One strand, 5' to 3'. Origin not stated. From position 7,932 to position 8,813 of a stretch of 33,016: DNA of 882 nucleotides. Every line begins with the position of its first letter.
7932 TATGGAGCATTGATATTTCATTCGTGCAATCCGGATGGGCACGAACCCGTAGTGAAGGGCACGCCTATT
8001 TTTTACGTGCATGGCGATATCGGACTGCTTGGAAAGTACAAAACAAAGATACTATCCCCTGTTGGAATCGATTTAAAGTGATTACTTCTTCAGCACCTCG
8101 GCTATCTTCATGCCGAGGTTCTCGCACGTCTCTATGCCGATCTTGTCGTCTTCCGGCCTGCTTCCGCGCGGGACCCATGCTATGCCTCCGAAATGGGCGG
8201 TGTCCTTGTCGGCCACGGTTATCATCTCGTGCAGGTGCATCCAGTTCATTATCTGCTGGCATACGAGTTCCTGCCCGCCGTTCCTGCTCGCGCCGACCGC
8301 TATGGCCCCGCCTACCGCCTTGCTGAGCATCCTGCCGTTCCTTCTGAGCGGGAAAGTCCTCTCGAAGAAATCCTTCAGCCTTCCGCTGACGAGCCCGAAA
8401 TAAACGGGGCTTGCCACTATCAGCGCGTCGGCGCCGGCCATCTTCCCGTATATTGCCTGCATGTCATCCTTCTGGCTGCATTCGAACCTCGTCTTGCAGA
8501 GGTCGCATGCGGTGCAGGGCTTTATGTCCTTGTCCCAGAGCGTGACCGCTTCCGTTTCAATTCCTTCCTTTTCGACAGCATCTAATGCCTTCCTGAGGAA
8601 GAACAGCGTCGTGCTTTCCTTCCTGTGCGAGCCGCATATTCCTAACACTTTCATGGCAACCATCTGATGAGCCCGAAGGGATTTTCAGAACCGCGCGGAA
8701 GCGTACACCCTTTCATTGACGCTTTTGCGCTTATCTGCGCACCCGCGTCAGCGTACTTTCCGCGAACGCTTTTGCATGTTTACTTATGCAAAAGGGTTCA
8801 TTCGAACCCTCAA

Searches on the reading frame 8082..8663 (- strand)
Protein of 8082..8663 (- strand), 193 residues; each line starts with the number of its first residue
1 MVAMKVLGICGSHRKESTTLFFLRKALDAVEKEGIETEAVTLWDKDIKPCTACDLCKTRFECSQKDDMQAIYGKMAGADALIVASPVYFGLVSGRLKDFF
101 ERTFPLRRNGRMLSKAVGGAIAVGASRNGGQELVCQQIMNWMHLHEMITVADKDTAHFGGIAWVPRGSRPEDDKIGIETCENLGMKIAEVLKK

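Call 9: search_protein_families(library=pfam, proteins=[window:8082-8663:-])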
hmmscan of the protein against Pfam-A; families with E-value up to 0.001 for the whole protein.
window:8082-8663:- (193 aa): 2 families
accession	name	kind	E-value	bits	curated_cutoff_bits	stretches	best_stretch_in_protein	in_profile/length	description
PF03358.20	FMN_red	-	3.3e-34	118.1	24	1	4-152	1-142/152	NADPH-dependent FMN reductase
PF02525.22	Flavodoxin_2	-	4.2e-08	33.6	27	1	4-165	1-171/198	Flavodoxin-like fold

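Call 10: find_related_loci(query=window:8082-8663:-, collection=genome_contigs, flank=3000)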
Query window:8082-8663:- (193 aa) in genome_contigs; peptide patterns used: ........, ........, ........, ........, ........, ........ (x = any residue, [..] = any of these).
134 stretches matched a pattern; 64 encode a relative of the query (tblastn E <= 1e-3); 64 distinct loci.
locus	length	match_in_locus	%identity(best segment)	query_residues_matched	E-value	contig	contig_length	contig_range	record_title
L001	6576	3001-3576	72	2-193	8e-94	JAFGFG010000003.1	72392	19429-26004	MAG: Candidatus Aenigmatarchaeota archaeon isolate Zod_Metabat.1300 k87_1562532, whole genome shotgun sequence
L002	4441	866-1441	71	2-193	3e-92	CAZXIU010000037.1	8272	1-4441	MAG TPA_asm: uncultured archaeon isolate binchicken_co129_810 genome assembly, contig: NODE_28445_length_8272_cov_5.2354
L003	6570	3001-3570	69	3-192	5e-90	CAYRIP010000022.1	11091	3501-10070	MAG TPA_asm: uncultured archaeon isolate SRP214966_co2_17 genome assembly, contig: NODE_10184_length_11091_cov_4.487949,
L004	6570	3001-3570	70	4-193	2e-81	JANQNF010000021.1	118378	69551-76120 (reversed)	MAG: archaeon isolate PL23a_bin.95 k99_1319649, whole genome shotgun sequence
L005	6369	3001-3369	50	4-126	1e-32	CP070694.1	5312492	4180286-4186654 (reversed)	MAG: Desulfobacterales bacterium isolate bin60 chromosome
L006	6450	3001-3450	43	4-157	4e-32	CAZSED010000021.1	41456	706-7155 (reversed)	MAG TPA_asm: uncultured Dehalococcoidales bacterium isolate SRP098346_co1_392 genome assembly, contig: NODE_521_length_4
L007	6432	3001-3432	41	4-149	2e-31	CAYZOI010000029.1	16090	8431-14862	MAG TPA_asm: uncultured Dehalococcoidaceae bacterium isolate SRP077602_co2_376 genome assembly, contig: NODE_5455_length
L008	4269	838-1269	41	4-149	9e-30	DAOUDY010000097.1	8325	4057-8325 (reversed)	MAG TPA_asm: Dehalococcoidales bacterium isolate N2_108 k133_1640904, whole genome shotgun sequence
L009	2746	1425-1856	38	4-149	1e-28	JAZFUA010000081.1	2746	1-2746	MAG: Dehalococcoidales bacterium isolate BS2bin.47 BS2bin.47_81, whole genome shotgun sequence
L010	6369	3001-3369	45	4-126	5e-28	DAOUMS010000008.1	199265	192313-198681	MAG TPA_asm: Dehalococcoidales bacterium isolate W92_256 k127_308203, whole genome shotgun sequence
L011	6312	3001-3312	47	3-106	7e-27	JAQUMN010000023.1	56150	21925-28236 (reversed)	MAG: Kiritimatiellae bacterium isolate STD1_155 NODE_1081_length_56150_cov_6.613712_Sandtown_D1, whole genome shotgun se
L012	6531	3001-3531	41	4-190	7e-27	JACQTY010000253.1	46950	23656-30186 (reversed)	MAG: Chloroflexi bacterium isolate NC_groundwater_1423_Ag_S-0.65um_59_50 S_p65_S5_coassembly_k141_4989913, whole genome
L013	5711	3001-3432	37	4-150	3e-24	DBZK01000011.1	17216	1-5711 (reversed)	MAG TPA_asm: Dehalococcoidia bacterium UBA1162 UBA1162_contig_230376, whole genome shotgun sequence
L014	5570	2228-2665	38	2-150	1e-23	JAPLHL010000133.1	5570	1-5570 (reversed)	MAG: Chloroflexota bacterium isolate LacPavin_0920_SED4_MAG_48_8 LacPavin_0920_SED4_scaffold_86151, whole genome shotgun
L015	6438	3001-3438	37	2-150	1e-23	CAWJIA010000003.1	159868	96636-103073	MAG: uncultured Chloroflexia bacterium isolate MFD03726.bin.1.148 genome assembly, contig: contig_23332, whole genome sh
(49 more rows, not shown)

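Call 16: find_encoding_contigs(protein=window:8082-8663:-, flank=3000, max_places=10)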
Protein window:8082-8663:- (193 aa): 2 contigs read that carry it; 1 place shown.
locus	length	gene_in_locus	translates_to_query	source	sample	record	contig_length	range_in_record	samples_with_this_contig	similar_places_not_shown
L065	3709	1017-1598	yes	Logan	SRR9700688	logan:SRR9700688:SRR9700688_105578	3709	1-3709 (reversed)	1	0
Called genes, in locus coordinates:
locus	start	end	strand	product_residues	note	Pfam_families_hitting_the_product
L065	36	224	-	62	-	-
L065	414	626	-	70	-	-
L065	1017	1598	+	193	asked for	PF02525:Flavodoxin_2, PF03358:FMN_red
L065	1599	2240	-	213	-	-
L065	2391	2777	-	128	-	-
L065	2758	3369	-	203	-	PF01909:NTP_transf_2, PF18765:Polbeta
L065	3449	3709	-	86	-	?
